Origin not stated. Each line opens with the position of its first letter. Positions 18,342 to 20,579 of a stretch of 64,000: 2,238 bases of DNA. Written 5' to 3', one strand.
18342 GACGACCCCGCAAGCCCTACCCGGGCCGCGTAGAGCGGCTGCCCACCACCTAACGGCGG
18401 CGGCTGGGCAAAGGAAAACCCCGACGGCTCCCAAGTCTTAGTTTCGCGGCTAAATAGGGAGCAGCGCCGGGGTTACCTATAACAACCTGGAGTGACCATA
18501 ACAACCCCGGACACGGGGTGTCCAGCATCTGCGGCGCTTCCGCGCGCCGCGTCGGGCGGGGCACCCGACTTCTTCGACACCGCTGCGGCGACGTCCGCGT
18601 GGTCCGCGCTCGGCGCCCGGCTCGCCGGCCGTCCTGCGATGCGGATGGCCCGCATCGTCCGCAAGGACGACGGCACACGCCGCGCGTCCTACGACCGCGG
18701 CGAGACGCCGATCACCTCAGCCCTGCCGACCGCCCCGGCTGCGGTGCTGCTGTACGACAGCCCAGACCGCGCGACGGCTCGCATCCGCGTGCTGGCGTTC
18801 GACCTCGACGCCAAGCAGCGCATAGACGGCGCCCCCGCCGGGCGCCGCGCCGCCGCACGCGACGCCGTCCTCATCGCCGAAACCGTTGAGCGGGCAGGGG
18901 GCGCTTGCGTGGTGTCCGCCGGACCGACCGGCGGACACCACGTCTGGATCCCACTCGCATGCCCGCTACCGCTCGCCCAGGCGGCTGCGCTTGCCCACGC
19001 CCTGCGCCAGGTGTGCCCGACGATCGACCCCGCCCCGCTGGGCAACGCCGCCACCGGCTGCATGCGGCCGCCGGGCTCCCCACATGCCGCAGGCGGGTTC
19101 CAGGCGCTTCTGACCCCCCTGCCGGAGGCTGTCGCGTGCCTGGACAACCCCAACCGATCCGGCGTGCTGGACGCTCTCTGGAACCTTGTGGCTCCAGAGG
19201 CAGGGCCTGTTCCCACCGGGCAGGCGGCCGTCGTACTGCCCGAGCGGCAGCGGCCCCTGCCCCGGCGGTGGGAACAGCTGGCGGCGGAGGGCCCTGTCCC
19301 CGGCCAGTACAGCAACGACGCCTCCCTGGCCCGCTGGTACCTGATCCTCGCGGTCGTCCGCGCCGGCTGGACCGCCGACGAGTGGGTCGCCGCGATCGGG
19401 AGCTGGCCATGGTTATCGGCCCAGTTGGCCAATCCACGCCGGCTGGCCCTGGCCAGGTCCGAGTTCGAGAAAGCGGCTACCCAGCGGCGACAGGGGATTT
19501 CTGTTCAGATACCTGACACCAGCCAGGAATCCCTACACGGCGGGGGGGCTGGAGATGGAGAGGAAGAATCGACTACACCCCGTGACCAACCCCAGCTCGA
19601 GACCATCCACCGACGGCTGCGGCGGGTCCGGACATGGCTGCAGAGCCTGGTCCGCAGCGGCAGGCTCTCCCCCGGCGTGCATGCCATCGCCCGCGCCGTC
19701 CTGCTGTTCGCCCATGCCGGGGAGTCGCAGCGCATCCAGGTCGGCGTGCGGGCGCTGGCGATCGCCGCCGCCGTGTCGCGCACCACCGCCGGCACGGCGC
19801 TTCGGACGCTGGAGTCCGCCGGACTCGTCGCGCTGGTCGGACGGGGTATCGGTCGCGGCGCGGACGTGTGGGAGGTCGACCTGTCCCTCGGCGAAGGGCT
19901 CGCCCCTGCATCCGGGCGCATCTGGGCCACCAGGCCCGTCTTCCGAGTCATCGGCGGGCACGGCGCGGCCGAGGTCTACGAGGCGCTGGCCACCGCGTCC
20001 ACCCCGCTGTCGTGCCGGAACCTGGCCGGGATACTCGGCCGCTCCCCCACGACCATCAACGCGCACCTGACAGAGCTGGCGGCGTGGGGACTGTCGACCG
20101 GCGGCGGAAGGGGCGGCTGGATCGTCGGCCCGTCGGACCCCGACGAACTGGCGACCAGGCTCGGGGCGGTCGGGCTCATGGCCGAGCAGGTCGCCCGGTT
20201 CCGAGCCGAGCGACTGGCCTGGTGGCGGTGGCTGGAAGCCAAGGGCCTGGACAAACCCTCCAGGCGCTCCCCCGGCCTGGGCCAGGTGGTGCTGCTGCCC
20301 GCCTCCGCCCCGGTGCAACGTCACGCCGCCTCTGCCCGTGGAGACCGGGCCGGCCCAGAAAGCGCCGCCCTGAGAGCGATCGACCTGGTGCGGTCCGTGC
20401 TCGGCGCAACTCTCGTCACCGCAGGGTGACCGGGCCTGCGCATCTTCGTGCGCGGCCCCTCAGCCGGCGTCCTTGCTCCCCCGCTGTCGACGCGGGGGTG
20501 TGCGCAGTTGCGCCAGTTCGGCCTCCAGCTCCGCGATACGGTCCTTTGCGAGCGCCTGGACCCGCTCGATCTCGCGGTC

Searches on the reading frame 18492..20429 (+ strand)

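Call 14: search_protein_families(library=pfam, proteins=[window:18492-20429:+], max_evalue=0.01)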
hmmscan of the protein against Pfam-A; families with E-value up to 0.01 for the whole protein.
window:18492-20429:+ (645 aa): 7 families
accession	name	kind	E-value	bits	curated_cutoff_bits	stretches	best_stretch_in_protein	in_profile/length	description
PF00392.27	GntR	-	5.6e-07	29.6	27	1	419-450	27-58/64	Bacterial regulatory proteins, gntR family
PF13545.12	HTH_Crp_2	-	2.8e-05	24.4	27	0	400-452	4-58/70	Crp-like helix-turn-helix domain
PF12840.13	HTH_20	-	0.00014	22.1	27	0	493-531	7-44/51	Helix-turn-helix domain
PF08279.18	HTH_11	-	0.00041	20.6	25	0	496-533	6-43/55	HTH domain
PF13730.12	HTH_36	-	0.00075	19.7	25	0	419-446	28-55/55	Helix-turn-helix domain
PF05344.16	DUF746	-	0.001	19.4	26.9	0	370-401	27-58/64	Domain of Unknown Function (DUF746)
PF01978.25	TrmB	-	0.0044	17.3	25.6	0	493-534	11-51/68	Sugar-specific transcriptional regulator TrmB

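Call 58: search_protein_families(library=ncbifam, proteins=[window:18492-20426:+], max_evalue=0.1)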
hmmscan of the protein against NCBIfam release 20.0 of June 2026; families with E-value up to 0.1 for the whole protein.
window:18492-20426:+ (645 aa): 4 families
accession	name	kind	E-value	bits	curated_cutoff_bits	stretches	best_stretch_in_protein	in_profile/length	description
NF033788.1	HTH_metalloreg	subfamily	0.00029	20.6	55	0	488-545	9-65/77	metalloregulator ArsR/SmtB family transcription factor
TIGR01884.1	cas_HTH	subfamily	0.0021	17.5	60.2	0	507-534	158-185/202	CRISPR-associated CARF protein Csa3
NF053730.1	TransRegRv1152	equivalog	0.024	14.6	170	0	495-556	29-91/120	Rv1152 family transcriptional regulator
NF041413.1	ArsR_Rv2640c_fam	equivalog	0.059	13.8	155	0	501-544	54-97/118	Rv2640c family ArsR-like transcriptional regulator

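Call 59: search_protein_families(library=phrogs, proteins=[window:18492-20426:+], max_evalue=0.01)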
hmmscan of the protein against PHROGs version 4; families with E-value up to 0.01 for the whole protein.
window:18492-20426:+ (645 aa): 0 families
